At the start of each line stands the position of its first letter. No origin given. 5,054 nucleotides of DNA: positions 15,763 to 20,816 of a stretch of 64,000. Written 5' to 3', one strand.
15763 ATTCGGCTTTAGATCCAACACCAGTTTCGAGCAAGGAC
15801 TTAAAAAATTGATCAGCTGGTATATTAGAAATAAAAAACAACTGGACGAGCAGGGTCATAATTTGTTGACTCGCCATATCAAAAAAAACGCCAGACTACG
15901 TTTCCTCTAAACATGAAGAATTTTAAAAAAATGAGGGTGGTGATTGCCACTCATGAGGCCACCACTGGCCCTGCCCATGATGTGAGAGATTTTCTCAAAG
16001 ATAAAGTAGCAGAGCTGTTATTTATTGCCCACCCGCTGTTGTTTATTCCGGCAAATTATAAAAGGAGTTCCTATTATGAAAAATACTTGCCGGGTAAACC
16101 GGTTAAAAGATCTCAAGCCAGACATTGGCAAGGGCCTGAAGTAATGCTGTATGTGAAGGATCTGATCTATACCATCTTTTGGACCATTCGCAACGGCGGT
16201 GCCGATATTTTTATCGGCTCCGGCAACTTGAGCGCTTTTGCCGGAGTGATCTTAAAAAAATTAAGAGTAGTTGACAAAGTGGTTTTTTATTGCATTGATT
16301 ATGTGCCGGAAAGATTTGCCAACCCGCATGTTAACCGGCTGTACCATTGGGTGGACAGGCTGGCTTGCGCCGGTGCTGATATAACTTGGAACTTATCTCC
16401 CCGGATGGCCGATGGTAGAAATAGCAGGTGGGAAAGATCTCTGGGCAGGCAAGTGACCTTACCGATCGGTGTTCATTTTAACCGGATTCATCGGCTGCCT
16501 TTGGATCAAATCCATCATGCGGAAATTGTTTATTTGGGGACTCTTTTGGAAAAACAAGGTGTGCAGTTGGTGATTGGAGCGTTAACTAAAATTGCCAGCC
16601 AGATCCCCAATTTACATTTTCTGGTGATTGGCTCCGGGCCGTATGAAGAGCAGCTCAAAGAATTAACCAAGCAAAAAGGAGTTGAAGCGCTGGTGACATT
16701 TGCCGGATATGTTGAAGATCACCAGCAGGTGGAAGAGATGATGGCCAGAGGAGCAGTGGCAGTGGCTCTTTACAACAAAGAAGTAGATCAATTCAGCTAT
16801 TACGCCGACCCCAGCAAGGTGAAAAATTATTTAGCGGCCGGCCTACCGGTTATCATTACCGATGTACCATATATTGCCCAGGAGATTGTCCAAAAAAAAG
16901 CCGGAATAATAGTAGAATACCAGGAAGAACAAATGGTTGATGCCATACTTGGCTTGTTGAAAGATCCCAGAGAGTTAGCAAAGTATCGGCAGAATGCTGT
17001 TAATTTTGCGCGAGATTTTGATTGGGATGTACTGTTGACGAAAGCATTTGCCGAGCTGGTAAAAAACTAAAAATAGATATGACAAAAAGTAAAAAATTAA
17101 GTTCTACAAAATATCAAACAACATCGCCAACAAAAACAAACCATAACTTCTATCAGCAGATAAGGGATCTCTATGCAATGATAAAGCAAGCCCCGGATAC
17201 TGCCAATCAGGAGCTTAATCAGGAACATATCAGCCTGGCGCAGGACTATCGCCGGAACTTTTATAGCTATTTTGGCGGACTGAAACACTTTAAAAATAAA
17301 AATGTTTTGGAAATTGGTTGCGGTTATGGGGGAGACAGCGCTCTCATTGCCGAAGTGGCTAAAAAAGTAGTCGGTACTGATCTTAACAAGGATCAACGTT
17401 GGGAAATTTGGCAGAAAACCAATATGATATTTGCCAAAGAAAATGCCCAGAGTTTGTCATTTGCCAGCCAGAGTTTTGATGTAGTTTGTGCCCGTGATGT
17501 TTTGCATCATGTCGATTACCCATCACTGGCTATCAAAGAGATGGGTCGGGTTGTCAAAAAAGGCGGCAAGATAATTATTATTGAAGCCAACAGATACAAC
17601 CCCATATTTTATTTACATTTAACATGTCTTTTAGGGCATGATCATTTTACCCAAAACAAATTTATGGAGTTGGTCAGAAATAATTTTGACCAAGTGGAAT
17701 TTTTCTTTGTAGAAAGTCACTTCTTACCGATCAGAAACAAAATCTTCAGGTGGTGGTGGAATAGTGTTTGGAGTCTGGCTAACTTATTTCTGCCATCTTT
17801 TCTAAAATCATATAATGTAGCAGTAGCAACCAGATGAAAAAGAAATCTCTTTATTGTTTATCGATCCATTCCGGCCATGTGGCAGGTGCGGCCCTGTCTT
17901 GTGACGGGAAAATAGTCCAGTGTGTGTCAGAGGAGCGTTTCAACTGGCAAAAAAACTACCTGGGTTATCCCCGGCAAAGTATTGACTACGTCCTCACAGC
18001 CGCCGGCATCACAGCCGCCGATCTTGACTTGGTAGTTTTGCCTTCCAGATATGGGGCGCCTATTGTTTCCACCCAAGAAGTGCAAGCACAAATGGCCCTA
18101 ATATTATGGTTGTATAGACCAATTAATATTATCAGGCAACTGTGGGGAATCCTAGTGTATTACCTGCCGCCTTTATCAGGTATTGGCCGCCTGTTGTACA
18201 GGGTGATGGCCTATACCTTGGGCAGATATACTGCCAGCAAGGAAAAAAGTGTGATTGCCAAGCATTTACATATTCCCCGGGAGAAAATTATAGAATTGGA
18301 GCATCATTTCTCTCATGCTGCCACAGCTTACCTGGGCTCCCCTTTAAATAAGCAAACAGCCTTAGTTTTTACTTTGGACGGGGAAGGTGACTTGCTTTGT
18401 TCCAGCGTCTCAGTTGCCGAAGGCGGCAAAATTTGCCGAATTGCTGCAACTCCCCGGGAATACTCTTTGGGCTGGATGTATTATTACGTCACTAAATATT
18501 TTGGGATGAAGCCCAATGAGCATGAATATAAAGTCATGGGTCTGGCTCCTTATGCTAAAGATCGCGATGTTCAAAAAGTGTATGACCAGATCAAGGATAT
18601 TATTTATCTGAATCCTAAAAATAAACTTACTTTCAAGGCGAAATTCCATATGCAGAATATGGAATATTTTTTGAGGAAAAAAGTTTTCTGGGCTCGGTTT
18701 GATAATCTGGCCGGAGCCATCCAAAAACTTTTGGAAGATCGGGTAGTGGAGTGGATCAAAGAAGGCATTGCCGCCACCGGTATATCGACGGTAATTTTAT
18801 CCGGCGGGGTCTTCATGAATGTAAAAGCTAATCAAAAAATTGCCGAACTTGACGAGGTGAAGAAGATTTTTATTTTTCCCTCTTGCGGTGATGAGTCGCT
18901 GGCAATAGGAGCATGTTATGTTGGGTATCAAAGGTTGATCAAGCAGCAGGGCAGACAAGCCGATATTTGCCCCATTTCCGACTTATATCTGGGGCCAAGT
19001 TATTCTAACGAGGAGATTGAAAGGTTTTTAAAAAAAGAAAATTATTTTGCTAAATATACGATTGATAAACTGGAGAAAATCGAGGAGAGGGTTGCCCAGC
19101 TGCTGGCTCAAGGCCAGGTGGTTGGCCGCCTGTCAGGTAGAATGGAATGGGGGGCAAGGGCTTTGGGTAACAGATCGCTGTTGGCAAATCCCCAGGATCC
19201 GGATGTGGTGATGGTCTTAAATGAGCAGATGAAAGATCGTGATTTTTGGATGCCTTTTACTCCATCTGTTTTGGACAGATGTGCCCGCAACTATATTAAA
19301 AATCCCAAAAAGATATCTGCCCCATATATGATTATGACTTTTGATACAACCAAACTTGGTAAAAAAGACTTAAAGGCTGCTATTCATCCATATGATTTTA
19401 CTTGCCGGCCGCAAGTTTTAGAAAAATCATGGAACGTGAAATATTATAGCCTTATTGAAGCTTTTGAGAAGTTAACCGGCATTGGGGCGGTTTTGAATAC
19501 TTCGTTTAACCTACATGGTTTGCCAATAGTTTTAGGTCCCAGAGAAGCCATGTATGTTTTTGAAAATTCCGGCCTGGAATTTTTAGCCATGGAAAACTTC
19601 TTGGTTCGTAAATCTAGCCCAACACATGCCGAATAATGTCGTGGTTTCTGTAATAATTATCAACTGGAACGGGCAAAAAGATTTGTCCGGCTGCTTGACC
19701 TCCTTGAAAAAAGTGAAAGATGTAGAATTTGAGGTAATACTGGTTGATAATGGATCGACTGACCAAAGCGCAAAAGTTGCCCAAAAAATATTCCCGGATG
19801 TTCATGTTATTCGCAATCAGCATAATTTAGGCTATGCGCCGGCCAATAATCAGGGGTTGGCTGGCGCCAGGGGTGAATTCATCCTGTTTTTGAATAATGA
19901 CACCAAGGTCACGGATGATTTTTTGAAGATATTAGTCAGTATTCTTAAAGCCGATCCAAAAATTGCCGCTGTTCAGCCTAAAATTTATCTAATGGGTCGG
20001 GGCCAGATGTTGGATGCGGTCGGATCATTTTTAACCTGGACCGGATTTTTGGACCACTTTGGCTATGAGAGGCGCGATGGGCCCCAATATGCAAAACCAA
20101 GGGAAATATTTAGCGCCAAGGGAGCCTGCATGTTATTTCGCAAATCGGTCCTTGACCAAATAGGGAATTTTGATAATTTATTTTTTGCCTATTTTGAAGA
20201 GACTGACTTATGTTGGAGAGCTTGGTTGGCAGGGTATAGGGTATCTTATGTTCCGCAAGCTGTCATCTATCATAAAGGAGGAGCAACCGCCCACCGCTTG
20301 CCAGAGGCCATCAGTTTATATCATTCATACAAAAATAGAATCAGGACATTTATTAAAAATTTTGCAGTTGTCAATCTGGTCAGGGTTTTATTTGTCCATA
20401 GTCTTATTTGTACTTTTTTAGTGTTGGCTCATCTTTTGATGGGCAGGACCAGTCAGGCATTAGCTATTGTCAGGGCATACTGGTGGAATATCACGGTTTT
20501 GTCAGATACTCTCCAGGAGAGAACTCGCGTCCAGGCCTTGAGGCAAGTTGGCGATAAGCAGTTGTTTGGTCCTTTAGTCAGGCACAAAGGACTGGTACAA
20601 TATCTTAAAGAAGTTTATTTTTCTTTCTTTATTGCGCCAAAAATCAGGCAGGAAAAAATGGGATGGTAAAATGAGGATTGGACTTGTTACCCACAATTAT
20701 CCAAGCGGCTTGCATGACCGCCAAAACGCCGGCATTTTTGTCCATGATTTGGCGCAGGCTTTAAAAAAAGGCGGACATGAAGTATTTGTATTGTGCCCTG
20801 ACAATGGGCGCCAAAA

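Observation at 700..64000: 63-kb glycan-assembly island built around about 13 extracytoplasmic GT-C glycosyltransferases plus lipid-phosphate-sugar synthases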

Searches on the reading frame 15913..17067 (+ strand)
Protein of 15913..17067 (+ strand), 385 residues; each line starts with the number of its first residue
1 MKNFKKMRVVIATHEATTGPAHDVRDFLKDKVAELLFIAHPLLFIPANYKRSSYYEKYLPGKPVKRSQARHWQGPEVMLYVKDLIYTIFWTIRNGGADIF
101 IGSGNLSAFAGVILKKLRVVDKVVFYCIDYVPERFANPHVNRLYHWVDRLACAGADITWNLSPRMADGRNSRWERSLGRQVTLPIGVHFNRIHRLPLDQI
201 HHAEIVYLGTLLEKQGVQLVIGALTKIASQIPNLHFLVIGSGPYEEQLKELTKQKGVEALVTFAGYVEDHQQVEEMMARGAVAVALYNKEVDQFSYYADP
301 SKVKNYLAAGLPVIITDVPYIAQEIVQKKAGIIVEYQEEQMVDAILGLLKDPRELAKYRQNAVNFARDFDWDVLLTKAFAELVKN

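Call 5: search_protein_families(library=pfam, proteins=[window:15913-17067:+])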
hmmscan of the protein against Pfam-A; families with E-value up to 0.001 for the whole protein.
window:15913-17067:+ (385 aa): 2 families
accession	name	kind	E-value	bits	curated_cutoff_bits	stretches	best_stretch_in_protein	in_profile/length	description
PF00534.26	Glycos_transf_1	-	8.7e-23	81.1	26.4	1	204-362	17-169/172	Glycosyl transferases group 1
PF13692.12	Glyco_trans_1_4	-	2.1e-21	77.1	27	1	204-351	3-142/142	Glycosyl transferases group 1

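Call 88: search_protein_families(library=ncbifam, max_evalue=0.0001, proteins=[window:15913-17067:+])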
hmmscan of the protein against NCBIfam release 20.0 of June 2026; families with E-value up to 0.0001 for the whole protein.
window:15913-17067:+ (385 aa): 20 families
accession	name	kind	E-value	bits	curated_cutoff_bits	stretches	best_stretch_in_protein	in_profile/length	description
TIGR04063.1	stp3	hypoth_equivalog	2.4e-15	56.3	442.05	1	204-371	215-381/397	TIGR04063 family PEP-CTERM/XrtA system glycosyltransferase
NF038295.1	EPS_HpsP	equivalog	8.9e-15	54.6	550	1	202-376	207-378/388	hormogonium polysaccharide biosynthesis glycosyltransferase HpsP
NF047880.1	glyco_SdgA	exception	1.4e-14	53.5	800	1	183-377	296-482/488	serine-aspartate repeat adhesin O-glycosyltransferase SdgA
NF007640.0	PRK10307.1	subfamily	4.3e-14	52.2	276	1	205-380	232-402/411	WcaI family glycosyltransferase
NF046085.1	XrtY_assoc_Gly1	equivalog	2.4e-11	43.1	400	1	201-377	208-376/387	XrtY-associated glycosyltransferase XYAG1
TIGR03449.1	mycothiol_MshA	equivalog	1.4e-09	37.4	462.5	1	201-373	219-391/406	D-inositol-3-phosphate glycosyltransferase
TIGR03999.1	thiol_BshA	equivalog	3.1e-09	36.3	273.7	1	216-371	213-359/375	N-acetyl-alpha-D-glucosaminyl L-malate synthase BshA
TIGR04005.1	wcaL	equivalog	3.4e-09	36.1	537.6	1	185-340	204-358/406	colanic acid biosynthesis glycosyltransferase WcaL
NF041010.1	glycosy_Agl16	equivalog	4e-09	35.8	575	1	184-377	162-343/352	glycosylation protein Agl16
NF041876.1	EPS_EpsE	equivalog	6.7e-09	35.5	400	1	174-362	181-372/389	exopolysaccharide biosynthesis GT4 family glycosyltransferase EpsE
NF047881.1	glyco_SdgB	exception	8.8e-09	34.5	800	1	213-377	333-488/496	serine-aspartate repeat adhesin O-glycosyltransferase SdgB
TIGR04157.1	glyco_rSAM_CFB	subfamily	3.7e-08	32.8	400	1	205-340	230-354/406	TIGR04157 family glycosyltransferase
TIGR03088.1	stp2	hypoth_equivalog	4.2e-08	32.6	409.05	1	218-364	214-351/374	TIGR03088 family PEP-CTERM/XrtA system glycosyltransferase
NF047684.1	TeichurnBiosyTuaC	equivalog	9.3e-07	28.1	550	1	194-356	214-359/391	teichuronic acid biosynthesis protein TuaC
NF007325.0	PRK09814.1-4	equivalog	3.3e-06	26.6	491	1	253-340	200-291/337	sugar transferase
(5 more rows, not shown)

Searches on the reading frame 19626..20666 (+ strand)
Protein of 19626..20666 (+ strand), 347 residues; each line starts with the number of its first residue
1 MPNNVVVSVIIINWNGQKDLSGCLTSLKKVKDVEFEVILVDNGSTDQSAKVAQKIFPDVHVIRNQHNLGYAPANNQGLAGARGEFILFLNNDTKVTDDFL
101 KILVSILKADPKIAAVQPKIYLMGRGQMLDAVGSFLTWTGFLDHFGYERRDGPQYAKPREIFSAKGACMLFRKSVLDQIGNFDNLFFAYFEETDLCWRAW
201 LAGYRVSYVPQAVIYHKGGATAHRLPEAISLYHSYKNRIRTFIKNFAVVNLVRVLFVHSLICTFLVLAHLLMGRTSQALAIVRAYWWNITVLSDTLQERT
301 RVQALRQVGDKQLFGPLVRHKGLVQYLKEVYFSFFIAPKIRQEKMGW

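Call 5: search_protein_families(library=pfam, proteins=[window:19626-20666:+])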
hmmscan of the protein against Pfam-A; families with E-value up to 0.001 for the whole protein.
window:19626-20666:+ (347 aa): 5 families
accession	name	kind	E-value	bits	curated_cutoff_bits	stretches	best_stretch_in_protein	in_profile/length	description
PF00535.33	Glycos_transf_2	-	2.1e-28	99.8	23.3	1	8-179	1-167/168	Glycosyl transferase family 2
PF13641.12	Glyco_tranf_2_3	-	1.3e-21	78.2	27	1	7-219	3-214/230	Glycosyltransferase like family 2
PF13632.12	Glyco_trans_2_3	-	7.3e-16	59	27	1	85-281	1-183/198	Glycosyl transferase family group 2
PF10111.15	Glyco_tranf_2_2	-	2.7e-10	40.6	27.3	1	20-216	15-216/276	Glycosyltransferase like family 2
PF13506.12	Glyco_transf_21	-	1.3e-06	28.4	21.7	1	75-219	23-157/174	Glycosyl transferase family 21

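Call 14: search_protein_families(library=ncbifam, max_evalue=0.01, proteins=[window:19626-20666:+])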
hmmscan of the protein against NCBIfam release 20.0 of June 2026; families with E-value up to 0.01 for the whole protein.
window:19626-20666:+ (347 aa): 28 families (the best 25 are shown)
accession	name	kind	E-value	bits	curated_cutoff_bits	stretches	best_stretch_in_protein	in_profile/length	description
TIGR03965.1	mycofact_glyco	equivalog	2.3e-28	99.3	280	1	6-217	75-281/467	mycofactocin biosynthesis glycosyltransferase MftF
TIGR03937.1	PgaC_IcaA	equivalog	5.1e-23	81.7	422.3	1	5-215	45-249/407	poly-beta-1,6-N-acetyl-D-glucosamine synthase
NF041875.1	EPS_EpsD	equivalog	2.9e-21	76.2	370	1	7-280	1-271/325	exopolysaccharide biosynthesis glycosyltransferase EpsD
NF007482.0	PRK10073.1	equivalog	1.1e-18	67.3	423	1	4-110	5-113/334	glycosyltransferase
TIGR04283.1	glyco_like_mftF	equivalog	1.6e-18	67.2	182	1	7-213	1-182/221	TIGR04283 family arsenosugar biosynthesis glycosyltransferase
NF038299.1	EPS_HpsN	equivalog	3e-17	62.6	425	1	6-290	2-296/317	hormogonium polysaccharide biosynthesis glycosyltransferase HpsN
TIGR01556.1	rhamnosyltran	subfamily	4.4e-14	52.3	200.55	1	25-254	12-238/281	rhamnosyltransferase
NF038302.1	EPS_HpsE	equivalog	1.1e-11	44.3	300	1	7-121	3-125/307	hormogonium polysaccharide biosynthesis glycosyltransferase HpsE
TIGR03111.1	glyc2_xrt_Gpos1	hypoth_equivalog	1.8e-11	43.5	363.95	1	7-175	51-226/439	TIGR03111 family XrtG-associated glycosyltransferase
NF047683.1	TeichurnBiosyTuaG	equivalog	1e-10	41.7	400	1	3-109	4-113/252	teichuronic acid biosynthesis protein TuaG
NF050050.1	ProtGlycPglI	equivalog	1.1e-09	38.1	500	1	6-107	3-108/306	GalNAc(5)-diNAcBac-PP-undecaprenol beta-1,3-glucosyltransferase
TIGR04242.1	nodulat_NodC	equivalog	1.6e-08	33.9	550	1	7-214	50-262/395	chitooligosaccharide synthase NodC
TIGR04009.1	wcaE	equivalog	8e-08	31.9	369.2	1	6-102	5-102/248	colanic acid biosynthesis glycosyltransferase WcaE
NF041394.1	GtaseAglG_Halo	equivalog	8.8e-08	31.8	440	1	7-217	3-216/304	glucosyl-dolichyl phosphate glucuronosyltransferase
TIGR04195.1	S_glycosyl_SunS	equivalog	4.4e-07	29.1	350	1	8-101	60-150/421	SunS family peptide S-glycosyltransferase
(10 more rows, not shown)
